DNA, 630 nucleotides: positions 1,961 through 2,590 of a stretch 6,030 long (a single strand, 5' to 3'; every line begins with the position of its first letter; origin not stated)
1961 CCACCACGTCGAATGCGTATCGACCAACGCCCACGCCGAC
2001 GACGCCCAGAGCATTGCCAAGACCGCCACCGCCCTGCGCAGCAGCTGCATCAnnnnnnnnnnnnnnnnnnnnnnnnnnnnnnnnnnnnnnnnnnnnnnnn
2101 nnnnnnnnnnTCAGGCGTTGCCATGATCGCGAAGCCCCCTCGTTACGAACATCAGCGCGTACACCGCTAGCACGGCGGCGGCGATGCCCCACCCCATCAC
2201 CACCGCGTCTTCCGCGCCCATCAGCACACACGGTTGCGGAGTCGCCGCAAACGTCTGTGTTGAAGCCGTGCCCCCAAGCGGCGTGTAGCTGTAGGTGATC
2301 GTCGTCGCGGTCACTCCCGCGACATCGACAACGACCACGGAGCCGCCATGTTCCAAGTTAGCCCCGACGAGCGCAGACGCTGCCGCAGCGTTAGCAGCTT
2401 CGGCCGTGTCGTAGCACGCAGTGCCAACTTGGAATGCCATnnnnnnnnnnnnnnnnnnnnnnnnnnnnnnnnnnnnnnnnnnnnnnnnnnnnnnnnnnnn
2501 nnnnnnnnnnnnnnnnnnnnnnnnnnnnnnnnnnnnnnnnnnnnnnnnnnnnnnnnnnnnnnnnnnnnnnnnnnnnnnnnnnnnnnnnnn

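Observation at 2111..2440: Second coat-like gene: an ~80-aa N-terminal domain on a pVIII-paralogous anchor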

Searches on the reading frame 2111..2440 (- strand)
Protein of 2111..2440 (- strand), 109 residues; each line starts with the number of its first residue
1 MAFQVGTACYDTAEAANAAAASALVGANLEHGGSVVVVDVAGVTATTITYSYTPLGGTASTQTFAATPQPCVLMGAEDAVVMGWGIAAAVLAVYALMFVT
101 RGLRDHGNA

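Call 4: search_protein_families(library=pfam, proteins=[window:2111-2440:-], max_evalue=0.1)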
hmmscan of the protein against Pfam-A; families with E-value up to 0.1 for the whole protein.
window:2111-2440:- (109 aa): 1 family
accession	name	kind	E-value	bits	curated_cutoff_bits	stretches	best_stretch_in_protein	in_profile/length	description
PF13577.12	SnoaL_4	-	0.08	13.4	24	1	18-63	55-102/126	SnoaL-like domain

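Call 5: search_protein_families(library=phrogs, proteins=[window:2111-2440:-], max_evalue=0.1)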
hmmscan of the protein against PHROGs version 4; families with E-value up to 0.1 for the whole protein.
window:2111-2440:- (109 aa): 1 family
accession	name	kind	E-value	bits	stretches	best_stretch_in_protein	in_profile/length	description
phrog_12382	-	unknown function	0.031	15.4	1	5-103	8-111/111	-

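Call 7: find_homologous_proteins(query=window:2114-2440:-, max_evalue=0.01)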
Query window:2114-2440:- (109 aa): 8 proteins with E <= 0.01 among 72 candidates.
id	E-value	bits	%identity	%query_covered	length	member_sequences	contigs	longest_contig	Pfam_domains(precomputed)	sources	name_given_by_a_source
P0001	3.6e-61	221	100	100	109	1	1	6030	-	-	-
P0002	2.2e-57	209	94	100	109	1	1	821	-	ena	-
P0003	6.3e-55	201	89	100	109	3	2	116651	-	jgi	-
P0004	1.1e-51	191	85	100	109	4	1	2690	-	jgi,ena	-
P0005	4.8e-44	166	75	100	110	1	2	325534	-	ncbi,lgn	-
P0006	1.1e-43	165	73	99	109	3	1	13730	-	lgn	-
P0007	9.1e-25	105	51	92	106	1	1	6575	-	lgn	-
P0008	2.2e-20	90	47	99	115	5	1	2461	-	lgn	-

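Call 9: find_encoding_contigs(protein=P0005, flank=8000, max_places=3)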
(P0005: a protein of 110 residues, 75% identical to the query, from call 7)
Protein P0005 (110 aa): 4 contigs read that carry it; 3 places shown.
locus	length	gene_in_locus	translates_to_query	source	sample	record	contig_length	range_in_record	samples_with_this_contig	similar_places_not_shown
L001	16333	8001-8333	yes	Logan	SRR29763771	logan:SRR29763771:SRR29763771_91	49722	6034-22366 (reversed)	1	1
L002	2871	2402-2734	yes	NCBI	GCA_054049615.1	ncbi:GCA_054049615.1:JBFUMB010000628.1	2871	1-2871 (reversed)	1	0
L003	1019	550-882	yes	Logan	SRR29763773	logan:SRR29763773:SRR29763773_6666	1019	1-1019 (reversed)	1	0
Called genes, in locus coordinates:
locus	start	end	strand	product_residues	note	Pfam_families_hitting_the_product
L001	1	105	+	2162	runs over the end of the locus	PF26379:FimL_2nd, PF27543:FimL_C, PF01627:Hpt, PF02518:HATPase_c, PF01584:CheW, PF00072:Response_reg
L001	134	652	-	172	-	PF03441:FAD_binding_7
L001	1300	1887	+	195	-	PF02622:DUF179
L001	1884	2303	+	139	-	PF03652:RuvX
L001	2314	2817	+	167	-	PF00156:Pribosyltran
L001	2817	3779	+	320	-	PF02729:OTCace_N, PF00185:OTCace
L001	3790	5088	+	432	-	PF07969:Amidohydro_3 (faint), PF12890:DHOase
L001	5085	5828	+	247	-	PF01553:Acyltransferase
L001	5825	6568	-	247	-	PF00300:His_Phos_1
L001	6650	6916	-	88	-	-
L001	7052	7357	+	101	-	-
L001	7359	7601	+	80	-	-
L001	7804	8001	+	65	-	PF05356:Phage_Coat_B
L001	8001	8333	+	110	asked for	-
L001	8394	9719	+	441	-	-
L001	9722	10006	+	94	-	PF10734:DUF2523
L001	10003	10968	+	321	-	PF05707:Zot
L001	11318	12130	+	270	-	PF20199:RepSA (faint), PF23343:REP_ORF2-G2P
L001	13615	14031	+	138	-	PF00581:Rhodanese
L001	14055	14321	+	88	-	PF00462:Glutaredoxin, PF13417:GST_N_3 (weak)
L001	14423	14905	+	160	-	PF02556:SecB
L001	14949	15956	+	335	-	PF01210:NAD_Gly3P_dh_N, PF07479:NAD_Gly3P_dh_C, PF20618:GPD_NAD_C_bact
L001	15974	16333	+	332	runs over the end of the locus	PF03401:TctC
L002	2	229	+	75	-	?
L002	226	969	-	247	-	PF00300:His_Phos_1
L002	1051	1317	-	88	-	-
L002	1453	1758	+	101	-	-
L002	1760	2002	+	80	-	-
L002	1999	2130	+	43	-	-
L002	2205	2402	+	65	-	PF05356:Phage_Coat_B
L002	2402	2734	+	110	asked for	-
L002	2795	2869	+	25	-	?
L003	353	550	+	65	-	PF05356:Phage_Coat_B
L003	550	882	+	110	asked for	-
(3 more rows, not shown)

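Call 10: search_dna_similar(query=window:2114-2440:-, collection=phages, mode=protein, max_evalue=10, max_rows=30)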
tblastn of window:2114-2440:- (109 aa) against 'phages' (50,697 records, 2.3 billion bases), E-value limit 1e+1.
No match.

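Call 16: search_protein_families(library=phrogs, proteins=[P0007, P0008, P0005], max_evalue=1)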
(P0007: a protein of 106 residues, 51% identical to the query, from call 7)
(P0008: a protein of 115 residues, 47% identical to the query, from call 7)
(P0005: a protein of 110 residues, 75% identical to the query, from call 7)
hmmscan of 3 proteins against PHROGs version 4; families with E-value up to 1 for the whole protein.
P0007 (106 aa): 2 families
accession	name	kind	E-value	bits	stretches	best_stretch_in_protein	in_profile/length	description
phrog_12382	-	unknown function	0.00016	22.8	1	5-103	7-110/111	-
phrog_2620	-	integration and excision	0.049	14.5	1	15-79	64-127/187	excisionase and transcriptional regulator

P0008 (115 aa): 2 families
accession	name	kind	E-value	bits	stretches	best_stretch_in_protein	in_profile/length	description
phrog_11695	-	unknown function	0.29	12.3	1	28-79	23-76/113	-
phrog_23303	-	unknown function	0.71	10.5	0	91-101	11-21/36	-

P0005 (110 aa): 4 families
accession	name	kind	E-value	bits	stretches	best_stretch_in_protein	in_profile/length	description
phrog_30887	-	unknown function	0.011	14.9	1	27-79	178-232/771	-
phrog_12382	-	unknown function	0.015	16.5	1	5-104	8-111/111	-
phrog_7106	-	head and packaging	0.15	13.4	0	78-104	46-72/72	major head protein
phrog_28519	-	unknown function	0.3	12.6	1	2-57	26-81/111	-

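Call 17: find_related_loci(query=A1, collection=genome_contigs, flank=6000)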
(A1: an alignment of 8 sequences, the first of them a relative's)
Query A1 (109 aa) in genome_contigs; peptide patterns used: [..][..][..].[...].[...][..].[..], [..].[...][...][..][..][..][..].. (x = any residue, [..] = any of these).
60 stretches matched a pattern; 4 encode a relative of the query (tblastn E <= 1e-3); 4 distinct loci.
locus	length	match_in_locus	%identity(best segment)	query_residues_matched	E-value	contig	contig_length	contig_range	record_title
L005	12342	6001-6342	48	1-108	3e-24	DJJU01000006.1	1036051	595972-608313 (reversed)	MAG TPA_asm: Alicycliphilus sp. UBA6560 UBA6560_contig_15, whole genome shotgun sequence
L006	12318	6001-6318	50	1-105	5e-24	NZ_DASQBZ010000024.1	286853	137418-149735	MAG: Variovorax sp. isolate SMAG_U11686 k141_51569, whole genome shotgun sequence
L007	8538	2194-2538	41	1-109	1e-20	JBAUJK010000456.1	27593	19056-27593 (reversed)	MAG: Burkholderiaceae bacterium isolate MFD12223_ilm_asm_bin12 k127_18239, whole genome shotgun sequence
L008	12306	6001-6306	47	1-101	6e-20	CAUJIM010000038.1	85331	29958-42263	MAG: Pseudomonadota bacterium isolate KLAP71 genome assembly, contig: KLAP71_912114, whole genome shotgun sequence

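Call 18: find_related_loci(query=A1, collection=viral_contigs, flank=6000)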
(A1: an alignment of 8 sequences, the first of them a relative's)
Query A1 (109 aa) in viral_contigs; peptide patterns used: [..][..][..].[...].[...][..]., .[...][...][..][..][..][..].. (x = any residue, [..] = any of these).
61 stretches matched a pattern; 10 encode a relative of the query (tblastn E <= 1e-3); 10 distinct loci.
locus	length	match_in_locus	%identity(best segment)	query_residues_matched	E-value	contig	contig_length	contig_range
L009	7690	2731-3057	85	1-109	3e-51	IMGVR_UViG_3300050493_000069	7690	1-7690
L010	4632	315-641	52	1-108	7e-29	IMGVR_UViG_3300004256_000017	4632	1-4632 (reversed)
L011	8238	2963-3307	53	1-109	2e-28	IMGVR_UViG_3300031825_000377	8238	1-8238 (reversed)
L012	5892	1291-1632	48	1-108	2e-25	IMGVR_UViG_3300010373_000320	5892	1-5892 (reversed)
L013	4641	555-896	49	1-108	1e-24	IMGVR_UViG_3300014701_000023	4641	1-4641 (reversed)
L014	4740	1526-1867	48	1-108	4e-24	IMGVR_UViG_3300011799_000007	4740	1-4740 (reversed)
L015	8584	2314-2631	50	1-105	7e-24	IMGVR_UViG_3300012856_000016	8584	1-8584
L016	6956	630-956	47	1-109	1e-22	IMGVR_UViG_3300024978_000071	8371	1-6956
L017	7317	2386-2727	39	2-109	2e-20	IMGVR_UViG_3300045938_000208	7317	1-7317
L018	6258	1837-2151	43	1-104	1e-17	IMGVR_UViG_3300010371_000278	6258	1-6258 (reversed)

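Call 23: search_protein_representatives(alignment_id=A1)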
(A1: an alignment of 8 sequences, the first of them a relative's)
Query: 8 sequences, 109 profile positions. Proteins with E-value up to 0.001 (for the whole library): 193; up to 1e-10: 115; up to 1e-30: 3. The best 150 are listed.
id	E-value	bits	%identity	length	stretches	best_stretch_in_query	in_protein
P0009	7.1e-37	141.8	-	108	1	1-108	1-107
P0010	2.7e-31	123.9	-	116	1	3-108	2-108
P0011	8.1e-31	122.4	-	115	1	1-104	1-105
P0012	2.9e-30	120.6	-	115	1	1-106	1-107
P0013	4.3e-30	120.0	-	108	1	1-102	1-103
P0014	9.6e-30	118.9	-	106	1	1-104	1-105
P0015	1.4e-29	118.3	-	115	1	1-102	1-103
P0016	4.2e-28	113.6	-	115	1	1-105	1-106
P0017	5.0e-28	113.4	-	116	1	3-105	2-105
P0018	1.1e-27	112.3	-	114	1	1-106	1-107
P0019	1.2e-27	112.1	-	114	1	1-105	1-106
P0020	2.2e-27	111.3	-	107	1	2-104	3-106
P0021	2.3e-26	108.0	-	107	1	2-103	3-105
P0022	6.6e-26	106.5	-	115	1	1-105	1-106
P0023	2.0e-25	105.0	-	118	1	1-106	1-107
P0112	1.0e-11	60.8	-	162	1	5-106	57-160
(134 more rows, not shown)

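Call 25: find_homologous_proteins(query=A1, max_evalue=0.001)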
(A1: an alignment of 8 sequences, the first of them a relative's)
Query A1 (8 sequences) (109 aa, profile of the alignment): 124 proteins with E <= 0.001 among 8000 candidates; the best 120 are listed.
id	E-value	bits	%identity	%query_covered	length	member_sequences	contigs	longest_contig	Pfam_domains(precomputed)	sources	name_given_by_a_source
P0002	9.2e-55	201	94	100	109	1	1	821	-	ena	-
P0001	3.9e-54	199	100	100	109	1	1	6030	-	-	-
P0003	1.2e-53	197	89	100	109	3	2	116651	-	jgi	-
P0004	5.4e-53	195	85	100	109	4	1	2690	-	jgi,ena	-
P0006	4.1e-52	193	73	99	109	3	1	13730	-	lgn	-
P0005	2.4e-51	190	75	100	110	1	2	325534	-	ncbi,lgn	-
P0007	3.4e-45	170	51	92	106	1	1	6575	-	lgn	-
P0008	1.8e-42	161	47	99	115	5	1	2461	-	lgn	-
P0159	4.3e-39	151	45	99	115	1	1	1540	-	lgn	-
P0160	3.0e-38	148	52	100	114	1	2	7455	-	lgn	-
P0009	2.2e-36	142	57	100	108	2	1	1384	-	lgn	-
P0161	6.9e-36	140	54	99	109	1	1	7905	-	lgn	-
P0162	1.5e-35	139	47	99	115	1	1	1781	-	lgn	-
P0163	2.8e-35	138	52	95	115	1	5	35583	-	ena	-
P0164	3.0e-35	138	43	99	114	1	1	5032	-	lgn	-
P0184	2.8e-32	129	52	97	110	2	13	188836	-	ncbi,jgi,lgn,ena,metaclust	metaclust:\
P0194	6.6e-32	128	50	96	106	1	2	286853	-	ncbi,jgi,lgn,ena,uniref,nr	ncbi:hypothetical protein [Variovorax sp.]|uniref:hypothetical protein n=1 Tax=Variovorax sp. TaxID=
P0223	1.8e-29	120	42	93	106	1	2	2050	-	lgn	-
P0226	2.2e-29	119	39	92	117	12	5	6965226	-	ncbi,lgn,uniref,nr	ncbi:hypothetical protein [Delftia lacustris]|uniref:Uncharacterized protein n=1 Tax=Delftia lacustr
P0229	5.4e-29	118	45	99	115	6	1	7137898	-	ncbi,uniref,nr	ncbi:hypothetical protein [Variovorax boronicumulans]|uniref:hypothetical protein n=1 Tax=Variovorax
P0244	3.8e-27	112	42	95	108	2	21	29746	-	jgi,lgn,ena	-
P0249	3.3e-26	109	44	95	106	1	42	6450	-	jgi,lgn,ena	-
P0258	9.9e-25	104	45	98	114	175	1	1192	-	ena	-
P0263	4.6e-23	99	37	95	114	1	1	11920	-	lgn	-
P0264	4.9e-23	99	36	90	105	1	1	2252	-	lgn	-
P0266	1.1e-22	98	37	95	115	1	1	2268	-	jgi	-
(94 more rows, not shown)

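Call 39: predict_structure(alignment_id=A2)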
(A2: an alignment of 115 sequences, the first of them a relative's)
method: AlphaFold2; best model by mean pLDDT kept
length: 109 residues; sequences in the alignment: 115
mean_pLDDT: 79.8   pTM: 0.49
mean pLDDT of the five models: 79.8, 79.5, 75.5, 71.9, 69.8
residues with pLDDT >= 90: 18; 70-90: 82; 50-70: 8; < 50: 1
segments of 3 or more residues with pLDDT < 50: none
pLDDT, mean of each block of 10 residues (from residue 1): 75 81 75 75 80 77 78 77 95 95 69
secondary structure, 60 per line:
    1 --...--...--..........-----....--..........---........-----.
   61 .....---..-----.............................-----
elements in order: E3-5 E8-10 H13-22 E28-31 E34-43 E47-54 E60-65 H76-104

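Call 45: fold_search(model_id=the predicted structure, library=pdb)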
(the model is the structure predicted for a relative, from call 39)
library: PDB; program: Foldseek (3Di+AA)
matches with E <= 10: 563; with E <= 0.001: 0
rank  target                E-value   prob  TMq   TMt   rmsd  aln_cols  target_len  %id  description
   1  8pbz_A                7.0e-01  0.25  0.28  0.06   7.3        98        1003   14  Sub-tomogram average of the Nap adhesion complex from the human pathogen Mycoplasma genitalium at 11 Angstrom. (released 2023-11-01)
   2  5ft0_B                1.0e+00  0.28  0.30  0.14  11.0        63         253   16  Crystal structure of gp37(Dip) from bacteriophage phiKZ (released 2016-08-03)
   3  2qqp_E                1.3e+00  0.60  0.26  0.06   2.2        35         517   20  Crystal Structure of Authentic Providence Virus (released 2009-01-20)
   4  6qvf_C                1.3e+00  0.23  0.26  0.18   5.0        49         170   18  TT_C0855 competence pilin from Thermus thermophilus HB27 (released 2019-05-29)
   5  3gyx_B                1.4e+00  0.35  0.27  0.18   4.4        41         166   10  Crystal structure of adenylylsulfate reductase from Desulfovibrio gigas (released 2009-12-15)
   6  6qvf_D                1.5e+00  0.21  0.26  0.18   5.0        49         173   18  TT_C0855 competence pilin from Thermus thermophilus HB27 (released 2019-05-29)
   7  2qqp_A                1.6e+00  0.51  0.29  0.07   3.6        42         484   17  Crystal Structure of Authentic Providence Virus (released 2009-01-20)
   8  2qqp_G                1.7e+00  0.54  0.27  0.06   5.5        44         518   20  Crystal Structure of Authentic Providence Virus (released 2009-01-20)
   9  5vpj_B                1.7e+00  0.15  0.21  0.17   5.3        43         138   26  The crystal structure of a thioesterase from Actinomadura verrucosospora (released 2017-07-19)
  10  6qvf_A                1.8e+00  0.20  0.26  0.18   5.0        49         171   18  TT_C0855 competence pilin from Thermus thermophilus HB27 (released 2019-05-29)
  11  6jf7_A                1.8e+00  0.08  0.17  0.13  12.3        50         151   16  K3U bound crystal structure of class I type b peptide deformylase from Acinetobacter baumannii (released 2020-02-12)
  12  3uc2_A                1.8e+00  0.05  0.16  0.15  11.5        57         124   14  Crystal structure of a DUF4426 family protein (PA0388) from Pseudomonas aeruginosa PAO1 at 2.09 A resolution (released 2011-11-23)
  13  3uc2_D                1.8e+00  0.04  0.16  0.16  11.7        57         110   16  Crystal structure of a DUF4426 family protein (PA0388) from Pseudomonas aeruginosa PAO1 at 2.09 A resolution (released 2011-11-23)
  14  6qvf_B                1.9e+00  0.20  0.26  0.18   4.7        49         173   18  TT_C0855 competence pilin from Thermus thermophilus HB27 (released 2019-05-29)
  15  8xa6_H                1.9e+00  0.10  0.27  0.29   9.0        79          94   19  Cryo-EM structure of Bacillus RNAP and SPO1 gp33 complex (released 2024-12-04)
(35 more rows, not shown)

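Call 50: search_protein_families(library=pfam, alignment_id=A2, max_evalue=1)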
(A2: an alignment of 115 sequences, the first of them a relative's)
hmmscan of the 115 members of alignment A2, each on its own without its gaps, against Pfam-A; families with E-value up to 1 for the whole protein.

A. member 1, P0001 (109 aa): 1 family
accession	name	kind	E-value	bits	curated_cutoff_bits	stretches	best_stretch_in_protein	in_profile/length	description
PF13577.12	SnoaL_4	-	0.08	13.4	24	1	18-63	55-102/126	SnoaL-like domain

B. families by the number of members that match (of 115 scanned): 36 families (the first 25 are shown)
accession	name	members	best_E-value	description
PF13577.12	SnoaL_4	4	0.058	SnoaL-like domain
PF19857.4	DUF6332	3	0.29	Family of unknown function (DUF6332)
PF07684.17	NODP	2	0.0011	NOTCH protein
PF05356.16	Phage_Coat_B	2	0.011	Inovirus Coat protein B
PF11248.13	DUF3046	2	0.028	Protein of unknown function (DUF3046)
PF10604.15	Polyketide_cyc2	2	0.052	Polyketide cyclase / dehydrase and lipid transport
PF04270.18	Strep_his_triad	2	0.12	Streptococcal histidine triad protein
PF07472.16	PA-IIL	1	0.004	Fucose-binding lectin II (PA-IIL)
PF04319.19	NifZ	1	0.007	NifZ domain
PF00115.25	COX1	1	0.015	Cytochrome C and Quinol oxidase polypeptide I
PF17963.7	Big_9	1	0.038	Bacterial Ig domain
PF17892.7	Cadherin_5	1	0.05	Cadherin-like domain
PF16114.10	Citrate_bind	1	0.055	ATP citrate lyase citrate-binding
PF17347.7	DUF5377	1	0.074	Family of unknown function (DUF5377)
PF10247.14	Romo1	1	0.077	Reactive mitochondrial oxygen species modulator 1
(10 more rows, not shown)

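Call 51: search_protein_families(library=phrogs, alignment_id=A2, max_evalue=1)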
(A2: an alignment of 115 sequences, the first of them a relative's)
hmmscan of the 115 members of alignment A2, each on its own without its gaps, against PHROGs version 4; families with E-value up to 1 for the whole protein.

A. member 1, P0001 (109 aa): 2 families
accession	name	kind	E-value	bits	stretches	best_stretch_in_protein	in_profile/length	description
phrog_12382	-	unknown function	0.031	15.4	1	5-103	8-111/111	-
phrog_28519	-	unknown function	0.12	13.8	1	2-60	26-84/111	-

B. families by the number of members that match (of 115 scanned): 64 families (the first 25 are shown)
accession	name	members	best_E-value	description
phrog_12382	-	85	1.5e-06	-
phrog_4644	-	18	3.2e-05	tail protein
phrog_7106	-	6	0.001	major head protein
phrog_28519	-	5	0.024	-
phrog_32448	-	4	0.058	-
phrog_33483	-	3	0.009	-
phrog_35800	-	3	0.021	-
phrog_5668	-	3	0.17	tail fiber protein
phrog_8477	-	2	0.009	-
phrog_3086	-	2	0.033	-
phrog_15797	-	2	0.037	-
phrog_30094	-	2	0.037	-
phrog_28916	-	2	0.044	-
phrog_17606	-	2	0.048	-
phrog_32040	-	2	0.078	-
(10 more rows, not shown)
